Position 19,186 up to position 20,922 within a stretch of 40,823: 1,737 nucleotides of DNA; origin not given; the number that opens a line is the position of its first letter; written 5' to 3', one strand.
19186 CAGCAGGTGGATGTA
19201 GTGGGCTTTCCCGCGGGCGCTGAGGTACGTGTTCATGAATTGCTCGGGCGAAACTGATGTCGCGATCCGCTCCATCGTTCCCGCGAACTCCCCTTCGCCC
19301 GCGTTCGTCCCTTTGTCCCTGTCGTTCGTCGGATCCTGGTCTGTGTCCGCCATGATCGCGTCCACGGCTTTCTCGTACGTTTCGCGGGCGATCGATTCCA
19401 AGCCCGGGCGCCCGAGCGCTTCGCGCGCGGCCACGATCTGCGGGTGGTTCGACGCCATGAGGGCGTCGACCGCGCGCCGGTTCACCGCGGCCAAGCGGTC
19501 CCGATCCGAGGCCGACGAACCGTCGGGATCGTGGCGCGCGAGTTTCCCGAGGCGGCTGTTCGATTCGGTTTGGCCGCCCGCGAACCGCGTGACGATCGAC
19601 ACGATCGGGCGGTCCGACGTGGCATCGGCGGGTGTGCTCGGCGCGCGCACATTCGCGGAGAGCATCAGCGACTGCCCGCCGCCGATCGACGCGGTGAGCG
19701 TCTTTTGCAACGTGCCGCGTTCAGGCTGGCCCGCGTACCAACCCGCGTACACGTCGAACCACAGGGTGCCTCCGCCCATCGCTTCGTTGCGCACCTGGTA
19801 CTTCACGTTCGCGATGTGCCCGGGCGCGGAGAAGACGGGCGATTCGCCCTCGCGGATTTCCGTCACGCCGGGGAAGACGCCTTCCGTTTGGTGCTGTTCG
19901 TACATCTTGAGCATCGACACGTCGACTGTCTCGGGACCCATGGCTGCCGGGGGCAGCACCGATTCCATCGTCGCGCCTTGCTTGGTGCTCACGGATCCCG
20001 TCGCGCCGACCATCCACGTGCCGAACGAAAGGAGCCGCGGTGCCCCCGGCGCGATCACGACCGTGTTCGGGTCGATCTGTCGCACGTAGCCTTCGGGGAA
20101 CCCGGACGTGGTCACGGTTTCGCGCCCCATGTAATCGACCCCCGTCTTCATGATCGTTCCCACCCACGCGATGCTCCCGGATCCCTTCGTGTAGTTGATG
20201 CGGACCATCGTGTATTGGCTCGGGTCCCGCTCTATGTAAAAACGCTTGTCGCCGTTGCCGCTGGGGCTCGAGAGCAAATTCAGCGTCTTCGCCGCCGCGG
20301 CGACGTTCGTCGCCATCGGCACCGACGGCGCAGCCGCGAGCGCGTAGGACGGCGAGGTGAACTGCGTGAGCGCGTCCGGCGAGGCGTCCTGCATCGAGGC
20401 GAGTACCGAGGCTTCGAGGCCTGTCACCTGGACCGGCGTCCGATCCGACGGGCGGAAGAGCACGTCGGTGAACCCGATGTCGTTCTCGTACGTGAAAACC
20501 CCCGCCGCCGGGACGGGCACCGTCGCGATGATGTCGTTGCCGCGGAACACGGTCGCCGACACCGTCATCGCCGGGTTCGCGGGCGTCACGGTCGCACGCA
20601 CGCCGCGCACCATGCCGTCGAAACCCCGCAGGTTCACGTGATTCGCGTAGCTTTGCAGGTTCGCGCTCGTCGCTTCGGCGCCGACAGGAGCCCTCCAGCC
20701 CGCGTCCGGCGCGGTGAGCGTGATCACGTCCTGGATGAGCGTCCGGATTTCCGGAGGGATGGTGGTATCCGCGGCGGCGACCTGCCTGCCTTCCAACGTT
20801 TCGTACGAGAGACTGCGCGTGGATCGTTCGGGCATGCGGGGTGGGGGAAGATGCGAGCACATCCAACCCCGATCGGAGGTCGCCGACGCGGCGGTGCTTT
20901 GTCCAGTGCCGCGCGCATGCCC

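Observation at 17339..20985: Giant signal-less protein ending in a GxSxG lipase-like module, translationally coupled to a small membrane protein: candidate polymorphic toxin-immunity pair with no known secretion system nearby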

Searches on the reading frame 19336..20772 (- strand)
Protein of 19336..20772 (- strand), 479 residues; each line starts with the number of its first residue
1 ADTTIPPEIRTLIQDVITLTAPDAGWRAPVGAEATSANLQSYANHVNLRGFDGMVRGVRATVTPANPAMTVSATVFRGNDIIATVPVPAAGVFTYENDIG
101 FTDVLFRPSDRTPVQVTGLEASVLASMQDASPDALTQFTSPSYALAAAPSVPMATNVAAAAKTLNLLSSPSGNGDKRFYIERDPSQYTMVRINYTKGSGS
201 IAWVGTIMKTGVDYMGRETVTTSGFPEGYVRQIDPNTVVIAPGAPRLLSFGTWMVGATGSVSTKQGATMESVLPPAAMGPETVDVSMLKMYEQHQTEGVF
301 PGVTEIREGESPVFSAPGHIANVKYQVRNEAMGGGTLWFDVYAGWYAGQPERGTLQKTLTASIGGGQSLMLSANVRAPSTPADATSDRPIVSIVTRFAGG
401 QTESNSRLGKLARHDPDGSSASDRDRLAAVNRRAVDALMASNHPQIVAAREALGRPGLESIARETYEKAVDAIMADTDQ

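Call 53: search_protein_representatives(alignment_id=A4)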
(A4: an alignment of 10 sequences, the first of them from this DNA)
Query: 10 sequences, 495 profile positions. Proteins with E-value up to 0.001 (for the whole library): 68; up to 1e-10: 33; up to 1e-30: 15. The best 68 are listed.
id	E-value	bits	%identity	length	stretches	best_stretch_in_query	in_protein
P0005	7.7e-246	832.7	-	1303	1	2-494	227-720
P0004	5.7e-245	829.8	-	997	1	3-491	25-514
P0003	1.1e-237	805.7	-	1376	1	2-495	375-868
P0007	1.9e-236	801.7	-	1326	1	3-494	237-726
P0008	2.4e-230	781.6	-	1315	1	2-495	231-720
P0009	1.6e-223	759.1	-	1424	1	2-493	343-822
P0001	1.1e-221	753.1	-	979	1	2-495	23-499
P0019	4.2e-205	698.3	-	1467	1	3-494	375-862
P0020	5.2e-205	698.0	-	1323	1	3-494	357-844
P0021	2.2e-198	676.2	-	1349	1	4-495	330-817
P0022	2.2e-186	636.6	-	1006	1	2-490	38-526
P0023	1.3e-184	630.8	-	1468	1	3-493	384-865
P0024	8.4e-169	578.6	-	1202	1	3-492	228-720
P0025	8.0e-39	149.8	-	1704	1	44-458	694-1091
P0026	2.8e-31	124.9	-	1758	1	41-453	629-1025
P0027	8.1e-30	120.1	-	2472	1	38-450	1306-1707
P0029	6.7e-21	90.7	-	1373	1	28-376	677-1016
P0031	1.3e-19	86.5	-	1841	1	42-462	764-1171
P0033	2.8e-19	85.4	-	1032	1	101-456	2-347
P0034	1.7e-18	82.8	-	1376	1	39-343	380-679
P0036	1.4e-16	76.4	-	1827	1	28-375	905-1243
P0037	3.3e-16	75.2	-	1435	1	45-375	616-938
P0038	6.5e-16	74.3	-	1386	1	42-375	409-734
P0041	1.2e-14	70.0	-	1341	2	222-422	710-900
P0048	1.2e-09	53.6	-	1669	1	43-343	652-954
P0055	7.3e-08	47.7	-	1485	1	71-457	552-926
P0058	3.7e-07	45.4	-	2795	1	68-433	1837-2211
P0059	3.9e-07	45.3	-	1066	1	40-281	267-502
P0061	6.2e-07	44.6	-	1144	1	223-406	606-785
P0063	1.1e-06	43.8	-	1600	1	28-377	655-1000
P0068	6.1e-06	41.4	-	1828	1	43-275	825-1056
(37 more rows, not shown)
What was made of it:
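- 19336..20772 (-): Conserved family core (residues 22-500): an array of beta-sandwich domains ending in a conserved helical hairpin (about residues 442-498). The hairpin sits just before the point where relatives diverge. The profile search finds 68 clusters, 13 of them close (call 53).
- Checked: Residues ~22-500 form a conserved core found in 68 protein clusters (call 53).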

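Call 65: predict_structure(alignment_id=A4)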
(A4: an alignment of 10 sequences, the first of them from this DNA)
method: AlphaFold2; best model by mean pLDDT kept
length: 479 residues; sequences in the alignment: 10
mean_pLDDT: 81.7   pTM: 0.62
mean pLDDT of the five models: 81.7, 80.9, 80.8, 80.8, 70.8
residues with pLDDT >= 90: 121; 70-90: 293; 50-70: 47; < 50: 18
segments of 3 or more residues with pLDDT < 50: 413-420, 475-479
pLDDT, mean of each block of 10 residues (from residue 1): 71 72 72 88 90 90 88 92 91 90 92 90 82 85 86 86 88 89 93 79 91 86 87 89 92 84 89 83 80 80 56 67 85 87 88 90 82 87 83 88 81 45 61 77 78 76 68 47
secondary structure, 60 per line:
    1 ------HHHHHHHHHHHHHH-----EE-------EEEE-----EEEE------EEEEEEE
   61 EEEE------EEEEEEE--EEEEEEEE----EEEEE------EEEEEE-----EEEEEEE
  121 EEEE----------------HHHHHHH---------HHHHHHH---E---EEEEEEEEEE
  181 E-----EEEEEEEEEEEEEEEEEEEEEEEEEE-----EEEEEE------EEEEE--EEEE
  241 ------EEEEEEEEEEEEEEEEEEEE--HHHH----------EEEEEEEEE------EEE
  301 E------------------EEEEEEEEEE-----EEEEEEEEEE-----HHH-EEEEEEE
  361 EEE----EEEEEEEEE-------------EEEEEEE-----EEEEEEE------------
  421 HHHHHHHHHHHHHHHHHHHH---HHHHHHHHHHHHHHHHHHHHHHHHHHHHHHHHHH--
elements in order: H7-20 E35-38 E44-47 E54-64 E71-77 E80-87 E92-96 E103-108 E114-124 H141-147 H157-163 E171-181 E187-212 E218-223 E230-234 E237-240 E247-266 H269-272 E283-291 E298-301 E320-329 E335-344 E354-363 E368-376 E390-396 E402-408 H421-440 H444-477
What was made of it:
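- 19336..20772 (-): AF2 gives pLDDT 81.7 (call 65).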

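Call 67: fold_search(model_id=the predicted structure, library=pdb)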
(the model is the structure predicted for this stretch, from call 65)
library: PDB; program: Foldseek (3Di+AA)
matches with E <= 10: 1565; with E <= 0.001: 67
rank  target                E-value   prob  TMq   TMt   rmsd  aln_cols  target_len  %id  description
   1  5uj6_B                6.4e-06  1.00  0.16  0.11  11.2       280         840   10  Crystal Structure of Bacteroides Uniformis beta-glucuronidase (released 2017-06-28)
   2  8dhl_B                8.0e-06  1.00  0.16  0.10  13.1       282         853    8  Tannerella forsythia beta-glucuronidase (L2) (released 2023-05-17)
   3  6d8g_A                9.4e-06  1.00  0.15  0.10  12.6       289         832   11  D341A D367A calcium binding mutant of Bacteroides uniformis beta-glucuronidase 2 (released 2018-10-17)
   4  6d8g_B                1.0e-05  1.00  0.15  0.10  12.3       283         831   12  D341A D367A calcium binding mutant of Bacteroides uniformis beta-glucuronidase 2 (released 2018-10-17)
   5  6d50_A                1.2e-05  0.99  0.15  0.10  13.7       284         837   13  Bacteroides uniforms beta-glucuronidase 2 bound to D-glucaro-1,5-lactone (released 2018-10-17)
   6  5uj6_A                1.4e-05  1.00  0.17  0.12  11.3       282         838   10  Crystal Structure of Bacteroides Uniformis beta-glucuronidase (released 2017-06-28)
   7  6byi_A                2.0e-05  1.00  0.18  0.12  12.3       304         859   12  Crystal structure of the acid-base mutant (E477A) of the GH2 exo-beta-mannanase from Xanthomonas axonopodis pv. citri (released 2018-07-18)
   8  4ttg_A                2.1e-05  0.99  0.15  0.09  11.7       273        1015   12  Beta-galactosidase (E. coli) in the presence of potassium chloride. (released 2015-03-25)
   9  8u01                  3.3e-05  1.00  0.16  0.10  17.0       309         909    9  Crystal Structure of the Glycoside Hydrolase Family 2 TIM Barrel-domain Containing Protein from Phocaeicola plebeius (released 2023-09-27)
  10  1px3_C                4.4e-05  1.00  0.16  0.09  11.2       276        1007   13  E. COLI (LACZ) BETA-GALACTOSIDASE (G794A) (released 2004-06-15)
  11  8dhl_A                4.6e-05  1.00  0.16  0.11  12.8       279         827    8  Tannerella forsythia beta-glucuronidase (L2) (released 2023-05-17)
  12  7brs_B                8.4e-05  0.98  0.15  0.09  10.9       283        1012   12  E.coli beta-galactosidase (E537Q) in complex with fluorescent probe KSA02 (released 2021-03-03)
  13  3vda_A                8.9e-05  0.98  0.15  0.09  11.6       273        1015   11  E. coli (lacZ) beta-galactosidase (N460T) (released 2012-04-11)
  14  6qub_A                9.4e-05  0.99  0.17  0.11  12.7       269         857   13  Truncated beta-galactosidase III from Bifidobacterium bifidum in complex with galactose (released 2020-03-18)
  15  6bye_A                1.1e-04  0.99  0.18  0.11  12.5       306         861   12  Crystal structure of the GH2 exo-beta-mannanase from Xanthomonas axonopodis pv. citri in complex with mannose (released 2018-07-18)
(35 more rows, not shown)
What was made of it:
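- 19336..20772 (-): Foldseek hits the non-catalytic beta-sandwich domains of GH2 enzymes and RbmA (call 67).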

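Call 74: list_cluster_members(proteins=[P0020, P0022, P0025, P0027, P0029, P0031, P0034, P0036, P0037, P0038])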
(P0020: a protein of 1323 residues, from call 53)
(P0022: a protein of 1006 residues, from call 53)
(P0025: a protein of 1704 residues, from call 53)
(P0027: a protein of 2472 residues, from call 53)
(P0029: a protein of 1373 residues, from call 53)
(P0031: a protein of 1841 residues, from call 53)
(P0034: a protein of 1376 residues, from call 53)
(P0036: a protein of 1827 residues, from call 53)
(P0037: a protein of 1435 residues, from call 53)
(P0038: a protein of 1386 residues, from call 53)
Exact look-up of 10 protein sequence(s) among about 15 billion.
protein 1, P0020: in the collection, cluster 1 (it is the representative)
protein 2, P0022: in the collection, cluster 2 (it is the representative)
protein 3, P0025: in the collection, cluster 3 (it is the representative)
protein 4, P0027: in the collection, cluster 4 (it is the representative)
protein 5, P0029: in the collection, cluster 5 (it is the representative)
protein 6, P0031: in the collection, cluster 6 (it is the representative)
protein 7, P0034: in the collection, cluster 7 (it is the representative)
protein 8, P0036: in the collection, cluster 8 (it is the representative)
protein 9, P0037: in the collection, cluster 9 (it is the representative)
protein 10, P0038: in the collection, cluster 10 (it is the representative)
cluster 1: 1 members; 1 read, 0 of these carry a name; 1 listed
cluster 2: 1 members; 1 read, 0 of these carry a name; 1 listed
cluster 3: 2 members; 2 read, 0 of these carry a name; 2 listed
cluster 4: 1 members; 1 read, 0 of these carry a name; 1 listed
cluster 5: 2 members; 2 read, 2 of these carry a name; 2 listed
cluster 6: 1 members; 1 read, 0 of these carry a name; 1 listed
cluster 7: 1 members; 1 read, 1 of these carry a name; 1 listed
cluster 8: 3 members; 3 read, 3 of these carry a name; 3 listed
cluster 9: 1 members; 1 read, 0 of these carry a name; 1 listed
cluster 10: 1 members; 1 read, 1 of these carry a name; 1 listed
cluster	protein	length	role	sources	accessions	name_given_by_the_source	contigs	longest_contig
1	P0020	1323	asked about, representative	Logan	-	-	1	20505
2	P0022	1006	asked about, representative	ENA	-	-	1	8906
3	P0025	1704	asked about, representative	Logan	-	-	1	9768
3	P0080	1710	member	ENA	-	-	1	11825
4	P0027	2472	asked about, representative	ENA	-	-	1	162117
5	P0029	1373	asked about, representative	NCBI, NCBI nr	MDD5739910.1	MAG: hypothetical protein PHO20_04030, partial [Candidatus Peribacteraceae bacterium] | hypothetical protein [Candidatus Peribacteraceae bacterium]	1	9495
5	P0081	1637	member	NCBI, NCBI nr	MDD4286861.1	MAG: LamG domain-containing protein [Candidatus Peribacteraceae bacterium] | LamG domain-containing protein [Candidatus Peribacteraceae bacterium]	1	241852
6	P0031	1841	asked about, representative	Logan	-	-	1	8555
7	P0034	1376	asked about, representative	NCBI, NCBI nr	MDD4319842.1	MAG: M23 family metallopeptidase [Candidatus Peribacteraceae bacterium] | M23 family metallopeptidase [Candidatus Peribacteraceae bacterium]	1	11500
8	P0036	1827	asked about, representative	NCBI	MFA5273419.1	MAG: LamG-like jellyroll fold domain-containing protein [Candidatus Peribacter sp.]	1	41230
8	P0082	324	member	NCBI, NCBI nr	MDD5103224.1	MAG: hypothetical protein PHX93_02385, partial [Candidatus Peribacteraceae bacterium] | hypothetical protein [Candidatus Peribacteraceae bacterium]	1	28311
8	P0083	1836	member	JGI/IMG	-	hypothetical protein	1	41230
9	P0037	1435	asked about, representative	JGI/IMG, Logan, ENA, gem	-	-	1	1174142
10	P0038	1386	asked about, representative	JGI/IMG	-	murein DD-endopeptidase MepM/ murein hydrolase activator NlpD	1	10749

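Call 75: find_encoding_contigs(protein=P0020, flank=6000, max_places=2)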
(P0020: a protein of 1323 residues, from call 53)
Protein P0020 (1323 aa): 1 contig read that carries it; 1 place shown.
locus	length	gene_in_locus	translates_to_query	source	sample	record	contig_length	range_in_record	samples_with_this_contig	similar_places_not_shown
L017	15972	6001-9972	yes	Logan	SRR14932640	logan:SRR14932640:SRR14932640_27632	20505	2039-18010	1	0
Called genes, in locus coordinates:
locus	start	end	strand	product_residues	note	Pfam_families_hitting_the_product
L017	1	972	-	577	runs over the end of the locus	PF14716:HHH_8, PF14520:HHH_5 (faint), PF14791:DNA_pol_B_thumb, PF02811:PHP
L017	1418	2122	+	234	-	PF01209:Ubie_methyltran (weak), PF02353:CMAS (weak), PF13489:Methyltransf_23 (weak), PF13847:Methyltransf_31, PF08241:Methyltransf_11, PF08242:Methyltransf_12, PF13649:Methyltransf_25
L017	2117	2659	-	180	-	PF02518:HATPase_c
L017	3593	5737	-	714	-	-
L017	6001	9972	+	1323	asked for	PF23414:Beta-prop_EML_2, PF25174:Beta-prop_THOC3, PF23381:Beta-prop_IFT122_1st (weak), PF24796:WDR55 (faint), PF24807:WD40_CDC20-Fz (faint), PF25171:Beta-prop_WDR36-Utp21_1st, PF25173:Beta-prop_WDR3_1st (faint)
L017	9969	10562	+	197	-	-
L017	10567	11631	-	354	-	PF00437:T2SSE, PF13401:AAA_22 (faint)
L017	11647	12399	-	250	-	-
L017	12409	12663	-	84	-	-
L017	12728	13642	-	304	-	PF05090:HTTM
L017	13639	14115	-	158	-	-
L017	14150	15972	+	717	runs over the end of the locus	PF22745:Nlig-Ia, PF01653:DNA_ligase_aden, PF03120:OB_DNA_ligase, PF03119:DNA_ligase_ZBD, PF16589:BRCT_2 (faint), PF12826:HHH_2 (weak), PF00533:BRCT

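Call 89: search_protein_families(library=pfam, proteins=[P0026, P0027, P0033, P0036, P0041, P0061], max_evalue=0.01)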
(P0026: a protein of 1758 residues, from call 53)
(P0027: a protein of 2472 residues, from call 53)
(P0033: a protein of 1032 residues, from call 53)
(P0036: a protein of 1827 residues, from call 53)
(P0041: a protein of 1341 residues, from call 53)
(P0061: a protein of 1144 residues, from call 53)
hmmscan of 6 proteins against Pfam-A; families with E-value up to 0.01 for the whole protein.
P0026 (1758 aa): 1 family
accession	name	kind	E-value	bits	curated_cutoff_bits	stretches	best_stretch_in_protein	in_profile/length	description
PF10473.14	CENP-F_leu_zip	-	0.0058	17.1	34.5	1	321-389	54-122/140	Leucine-rich repeats of kinetochore protein Cenp-F/LEK1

P0027 (2472 aa): 0 families

P0033 (1032 aa): 1 family
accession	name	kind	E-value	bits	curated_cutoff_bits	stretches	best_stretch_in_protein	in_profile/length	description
PF14436.11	EndoU_bacteria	-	4.2e-18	66.4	25.3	1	898-1027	5-128/129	Bacterial EndoU nuclease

P0036 (1827 aa): 5 families
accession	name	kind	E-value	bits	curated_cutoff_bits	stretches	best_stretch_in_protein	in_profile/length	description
PF13385.13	Laminin_G_3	-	2.9e-27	96.1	27.6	3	474-628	4-142/151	Concanavalin A-like lectin/glucanases superfamily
PF02210.31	Laminin_G_2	-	1.2e-12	48.8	22.9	0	101-169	16-79/126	Laminin G domain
PF00054.30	Laminin_G_1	-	4.4e-09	37.1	24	0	505-591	8-87/131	Laminin G domain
PF12671.13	Amidase_6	-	0.005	17.4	23.2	1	1729-1776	83-132/163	Putative amidase domain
PF05257.22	CHAP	-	0.0062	17.4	26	0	1694-1782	9-80/81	CHAP domain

P0041 (1341 aa): 1 family
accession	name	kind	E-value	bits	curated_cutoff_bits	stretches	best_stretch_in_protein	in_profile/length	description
PF23203.1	KIF21A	-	0.0041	17.3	28.5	0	129-178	48-97/161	KIF21A-like domain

P0061 (1144 aa): 0 families
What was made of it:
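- On Polymorphic toxin system: EndoU_bacteria PF14436 matches P0033 at E 4e-18 (call 89).
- A CHAP/Amidase_6-like domain, weak hit (call 89). EndoU_bacteria nuclease, E 4e-18, above cut-off (call 89). One member carries an EndoU RNase toxin, which has no envelope role (call 89). The body is built from domains typical of extracellular proteins (calls 65, 67, 89).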

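Call 91: list_cluster_members(proteins=[P0033, P0026, P0059, P0055, P0063, P0068, P0041, P0058, P0048, P0003])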
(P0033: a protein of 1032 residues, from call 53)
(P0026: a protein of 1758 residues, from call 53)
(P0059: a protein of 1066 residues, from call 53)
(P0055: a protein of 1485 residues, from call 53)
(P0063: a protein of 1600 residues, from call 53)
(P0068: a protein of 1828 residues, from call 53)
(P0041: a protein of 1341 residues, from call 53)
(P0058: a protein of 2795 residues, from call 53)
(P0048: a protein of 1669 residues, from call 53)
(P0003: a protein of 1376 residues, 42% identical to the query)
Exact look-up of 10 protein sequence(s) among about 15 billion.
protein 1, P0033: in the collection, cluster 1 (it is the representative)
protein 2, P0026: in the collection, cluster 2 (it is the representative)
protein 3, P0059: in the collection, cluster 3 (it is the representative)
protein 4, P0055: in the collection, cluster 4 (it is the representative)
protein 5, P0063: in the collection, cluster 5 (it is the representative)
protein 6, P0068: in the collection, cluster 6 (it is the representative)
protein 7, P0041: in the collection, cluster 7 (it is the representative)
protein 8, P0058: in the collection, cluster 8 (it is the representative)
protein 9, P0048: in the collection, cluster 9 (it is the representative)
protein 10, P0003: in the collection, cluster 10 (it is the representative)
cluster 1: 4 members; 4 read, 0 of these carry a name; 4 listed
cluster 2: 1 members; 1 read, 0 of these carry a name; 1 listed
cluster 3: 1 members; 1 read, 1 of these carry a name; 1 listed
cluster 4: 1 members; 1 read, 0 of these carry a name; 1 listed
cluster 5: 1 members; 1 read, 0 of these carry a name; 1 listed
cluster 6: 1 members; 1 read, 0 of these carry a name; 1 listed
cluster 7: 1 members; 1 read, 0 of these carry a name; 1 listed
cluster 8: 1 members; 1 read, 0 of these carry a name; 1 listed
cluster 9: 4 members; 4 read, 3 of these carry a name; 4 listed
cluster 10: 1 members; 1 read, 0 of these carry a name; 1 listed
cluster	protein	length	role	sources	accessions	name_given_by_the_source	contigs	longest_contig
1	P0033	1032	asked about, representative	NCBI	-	-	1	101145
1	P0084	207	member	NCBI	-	-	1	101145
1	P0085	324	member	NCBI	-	-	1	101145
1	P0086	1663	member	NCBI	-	-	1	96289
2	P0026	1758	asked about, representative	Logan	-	-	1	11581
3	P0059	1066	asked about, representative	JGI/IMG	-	hypothetical protein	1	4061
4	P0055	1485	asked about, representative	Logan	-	-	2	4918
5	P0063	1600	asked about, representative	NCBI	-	-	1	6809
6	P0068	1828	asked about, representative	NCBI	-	-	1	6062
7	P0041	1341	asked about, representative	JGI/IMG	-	-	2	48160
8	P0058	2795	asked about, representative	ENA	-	-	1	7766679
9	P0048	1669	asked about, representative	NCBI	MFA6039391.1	MAG: hypothetical protein WC698_03965 [Candidatus Peribacteraceae bacterium]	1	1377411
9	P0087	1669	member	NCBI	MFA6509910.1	MAG: hypothetical protein WCV62_05595 [Candidatus Peribacteraceae bacterium]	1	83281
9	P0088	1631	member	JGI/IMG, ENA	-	hypothetical protein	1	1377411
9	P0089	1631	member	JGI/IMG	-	-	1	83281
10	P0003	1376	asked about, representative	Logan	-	-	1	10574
